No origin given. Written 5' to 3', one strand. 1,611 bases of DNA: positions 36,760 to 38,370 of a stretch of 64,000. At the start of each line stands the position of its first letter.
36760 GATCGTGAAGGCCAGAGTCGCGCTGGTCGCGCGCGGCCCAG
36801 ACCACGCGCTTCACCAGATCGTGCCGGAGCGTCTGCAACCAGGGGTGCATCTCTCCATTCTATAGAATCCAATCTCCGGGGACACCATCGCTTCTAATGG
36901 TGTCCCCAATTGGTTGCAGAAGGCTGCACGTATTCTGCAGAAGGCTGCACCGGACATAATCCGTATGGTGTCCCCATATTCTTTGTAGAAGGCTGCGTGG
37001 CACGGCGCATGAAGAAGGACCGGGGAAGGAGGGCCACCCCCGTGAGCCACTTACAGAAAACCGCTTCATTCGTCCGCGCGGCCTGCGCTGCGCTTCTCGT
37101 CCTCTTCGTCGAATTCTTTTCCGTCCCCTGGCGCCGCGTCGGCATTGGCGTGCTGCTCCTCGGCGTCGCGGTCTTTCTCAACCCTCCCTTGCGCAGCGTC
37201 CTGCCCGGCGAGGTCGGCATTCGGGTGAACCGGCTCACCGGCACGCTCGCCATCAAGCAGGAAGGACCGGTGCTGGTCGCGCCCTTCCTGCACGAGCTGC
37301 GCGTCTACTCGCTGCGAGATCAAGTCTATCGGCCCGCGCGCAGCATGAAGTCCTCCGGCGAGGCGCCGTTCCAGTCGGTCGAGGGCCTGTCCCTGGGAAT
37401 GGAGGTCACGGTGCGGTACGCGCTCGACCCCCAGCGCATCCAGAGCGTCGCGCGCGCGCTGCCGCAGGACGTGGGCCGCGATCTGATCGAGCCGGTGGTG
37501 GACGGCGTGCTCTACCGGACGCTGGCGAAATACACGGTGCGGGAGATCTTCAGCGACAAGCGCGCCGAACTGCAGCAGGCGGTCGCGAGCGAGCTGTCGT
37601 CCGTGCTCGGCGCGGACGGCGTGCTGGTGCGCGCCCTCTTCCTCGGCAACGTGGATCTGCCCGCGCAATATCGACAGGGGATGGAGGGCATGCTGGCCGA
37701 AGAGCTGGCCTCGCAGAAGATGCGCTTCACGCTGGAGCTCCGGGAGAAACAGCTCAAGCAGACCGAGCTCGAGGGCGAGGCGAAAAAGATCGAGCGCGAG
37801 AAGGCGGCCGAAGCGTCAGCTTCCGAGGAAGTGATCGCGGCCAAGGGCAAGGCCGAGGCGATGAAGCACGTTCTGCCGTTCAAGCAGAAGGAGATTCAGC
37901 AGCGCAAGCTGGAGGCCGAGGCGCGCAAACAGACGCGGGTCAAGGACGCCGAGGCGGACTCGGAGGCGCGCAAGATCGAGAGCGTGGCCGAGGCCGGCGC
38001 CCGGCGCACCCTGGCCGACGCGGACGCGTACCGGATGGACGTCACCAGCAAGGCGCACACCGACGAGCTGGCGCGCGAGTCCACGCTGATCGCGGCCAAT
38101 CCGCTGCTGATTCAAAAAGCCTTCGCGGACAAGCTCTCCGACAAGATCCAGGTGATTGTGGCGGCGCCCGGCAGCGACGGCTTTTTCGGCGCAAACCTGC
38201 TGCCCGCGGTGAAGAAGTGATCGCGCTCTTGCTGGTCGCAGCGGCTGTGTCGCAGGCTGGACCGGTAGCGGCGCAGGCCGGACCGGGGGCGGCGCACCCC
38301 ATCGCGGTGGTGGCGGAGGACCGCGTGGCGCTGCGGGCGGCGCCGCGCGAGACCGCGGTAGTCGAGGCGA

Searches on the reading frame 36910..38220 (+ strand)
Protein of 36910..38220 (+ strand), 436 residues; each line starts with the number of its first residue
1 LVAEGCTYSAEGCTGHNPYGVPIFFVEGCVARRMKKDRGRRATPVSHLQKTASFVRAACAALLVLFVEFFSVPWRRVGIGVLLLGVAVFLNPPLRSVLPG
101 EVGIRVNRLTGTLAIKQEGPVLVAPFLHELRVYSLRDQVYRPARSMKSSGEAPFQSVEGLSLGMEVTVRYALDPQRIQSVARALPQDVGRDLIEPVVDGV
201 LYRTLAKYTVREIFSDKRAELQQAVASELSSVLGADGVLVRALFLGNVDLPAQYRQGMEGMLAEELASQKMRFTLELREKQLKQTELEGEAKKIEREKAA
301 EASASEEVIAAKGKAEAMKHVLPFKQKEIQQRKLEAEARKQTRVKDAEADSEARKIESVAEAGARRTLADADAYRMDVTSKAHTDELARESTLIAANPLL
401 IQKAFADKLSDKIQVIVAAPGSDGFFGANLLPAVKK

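Call 62: search_protein_families(library=pfam, proteins=[window:36910-38220:+], max_evalue=0.00001)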
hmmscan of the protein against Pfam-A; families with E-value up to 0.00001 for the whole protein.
window:36910-38220:+ (436 aa): 1 family
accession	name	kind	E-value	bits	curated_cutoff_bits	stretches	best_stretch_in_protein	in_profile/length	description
PF01145.31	Band_7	-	5.5e-20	72.6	23.6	1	97-261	3-158/176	SPFH domain / Band 7 family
